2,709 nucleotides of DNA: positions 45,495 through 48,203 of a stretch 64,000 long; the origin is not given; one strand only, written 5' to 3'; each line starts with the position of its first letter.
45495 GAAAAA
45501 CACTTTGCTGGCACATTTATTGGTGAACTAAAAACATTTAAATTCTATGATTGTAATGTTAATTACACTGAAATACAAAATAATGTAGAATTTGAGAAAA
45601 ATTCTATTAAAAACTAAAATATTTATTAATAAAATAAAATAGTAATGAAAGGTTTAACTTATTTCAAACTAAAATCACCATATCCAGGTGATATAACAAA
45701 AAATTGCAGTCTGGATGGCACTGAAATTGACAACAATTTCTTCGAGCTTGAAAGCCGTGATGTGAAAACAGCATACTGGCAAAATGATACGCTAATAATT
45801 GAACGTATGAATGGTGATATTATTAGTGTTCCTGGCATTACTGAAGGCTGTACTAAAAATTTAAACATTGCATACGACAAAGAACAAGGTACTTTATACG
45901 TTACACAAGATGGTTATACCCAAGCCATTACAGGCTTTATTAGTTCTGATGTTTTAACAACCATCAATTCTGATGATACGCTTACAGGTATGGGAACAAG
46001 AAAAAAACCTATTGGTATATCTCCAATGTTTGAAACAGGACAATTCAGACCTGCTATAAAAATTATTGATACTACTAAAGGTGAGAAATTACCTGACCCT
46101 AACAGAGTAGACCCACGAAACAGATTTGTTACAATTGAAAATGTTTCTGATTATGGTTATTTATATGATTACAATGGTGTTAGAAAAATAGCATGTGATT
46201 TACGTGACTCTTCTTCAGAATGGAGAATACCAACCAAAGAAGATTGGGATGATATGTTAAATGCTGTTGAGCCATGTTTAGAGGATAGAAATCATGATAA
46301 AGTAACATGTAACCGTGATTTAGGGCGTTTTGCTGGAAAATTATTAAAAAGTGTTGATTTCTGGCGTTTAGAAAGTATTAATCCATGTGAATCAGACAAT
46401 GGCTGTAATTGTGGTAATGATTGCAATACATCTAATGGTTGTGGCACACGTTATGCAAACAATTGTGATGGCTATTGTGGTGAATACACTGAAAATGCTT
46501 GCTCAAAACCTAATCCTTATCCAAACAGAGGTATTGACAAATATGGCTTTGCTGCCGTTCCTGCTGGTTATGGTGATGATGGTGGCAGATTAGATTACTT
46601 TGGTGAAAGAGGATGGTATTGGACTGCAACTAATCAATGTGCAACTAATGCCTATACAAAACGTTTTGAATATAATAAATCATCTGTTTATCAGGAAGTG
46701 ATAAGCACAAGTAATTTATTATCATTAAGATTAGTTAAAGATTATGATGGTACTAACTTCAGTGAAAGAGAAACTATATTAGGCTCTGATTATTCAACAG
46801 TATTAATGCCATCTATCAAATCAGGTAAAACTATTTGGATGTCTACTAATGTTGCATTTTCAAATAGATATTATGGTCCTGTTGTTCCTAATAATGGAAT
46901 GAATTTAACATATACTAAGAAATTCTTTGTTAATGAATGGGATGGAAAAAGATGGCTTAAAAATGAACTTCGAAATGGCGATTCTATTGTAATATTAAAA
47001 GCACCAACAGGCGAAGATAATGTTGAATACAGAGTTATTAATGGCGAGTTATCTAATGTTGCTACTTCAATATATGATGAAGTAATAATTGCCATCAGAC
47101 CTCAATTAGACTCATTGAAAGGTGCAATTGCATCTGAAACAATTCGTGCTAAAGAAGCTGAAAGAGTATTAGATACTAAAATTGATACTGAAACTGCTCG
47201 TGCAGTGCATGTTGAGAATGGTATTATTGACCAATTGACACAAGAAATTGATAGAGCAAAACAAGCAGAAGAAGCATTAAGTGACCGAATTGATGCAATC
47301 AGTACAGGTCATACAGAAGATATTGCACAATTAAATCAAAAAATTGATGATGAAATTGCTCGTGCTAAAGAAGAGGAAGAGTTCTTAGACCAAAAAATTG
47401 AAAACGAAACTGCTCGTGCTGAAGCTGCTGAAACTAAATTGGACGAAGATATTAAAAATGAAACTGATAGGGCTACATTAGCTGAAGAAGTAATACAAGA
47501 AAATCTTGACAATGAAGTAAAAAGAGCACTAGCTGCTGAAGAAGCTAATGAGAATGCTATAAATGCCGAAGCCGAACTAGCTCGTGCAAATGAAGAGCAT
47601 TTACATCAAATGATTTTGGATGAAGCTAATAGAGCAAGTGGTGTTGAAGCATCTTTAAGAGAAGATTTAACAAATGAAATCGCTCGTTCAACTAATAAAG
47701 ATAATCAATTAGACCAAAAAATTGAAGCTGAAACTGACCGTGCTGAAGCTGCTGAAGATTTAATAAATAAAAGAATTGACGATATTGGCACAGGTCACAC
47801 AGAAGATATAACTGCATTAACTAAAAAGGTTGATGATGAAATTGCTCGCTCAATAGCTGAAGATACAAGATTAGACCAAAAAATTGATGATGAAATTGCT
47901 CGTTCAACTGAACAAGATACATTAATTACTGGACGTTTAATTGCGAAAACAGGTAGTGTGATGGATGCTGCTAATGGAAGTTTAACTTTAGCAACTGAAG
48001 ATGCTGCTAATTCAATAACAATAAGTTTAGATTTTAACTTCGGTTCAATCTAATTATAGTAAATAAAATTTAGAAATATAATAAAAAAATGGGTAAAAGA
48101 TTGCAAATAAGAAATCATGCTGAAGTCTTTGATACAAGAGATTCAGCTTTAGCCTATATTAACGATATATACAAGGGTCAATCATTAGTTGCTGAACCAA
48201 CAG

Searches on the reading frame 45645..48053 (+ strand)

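Call 42: search_protein_families(library=phrogs, proteins=[window:45645-48053:+], max_evalue=0.00001)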
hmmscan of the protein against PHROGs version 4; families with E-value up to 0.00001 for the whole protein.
window:45645-48053:+ (802 aa): 1 family
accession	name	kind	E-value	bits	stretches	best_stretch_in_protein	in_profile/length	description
phrog_13589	-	unknown function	2.3e-21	76.5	2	565-688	112-235/1042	-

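Call 63: search_protein_families(library=pfam, proteins=[window:45645-48053:+], max_evalue=0.001)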
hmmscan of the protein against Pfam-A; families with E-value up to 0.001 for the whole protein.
window:45645-48053:+ (802 aa): 1 family
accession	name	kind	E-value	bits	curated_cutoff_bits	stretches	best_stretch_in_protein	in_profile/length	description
PF09603.15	Fib_succ_major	-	1.5e-12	48.6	33.9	1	165-365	45-187/187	Fibrobacter succinogenes major domain (Fib_succ_major)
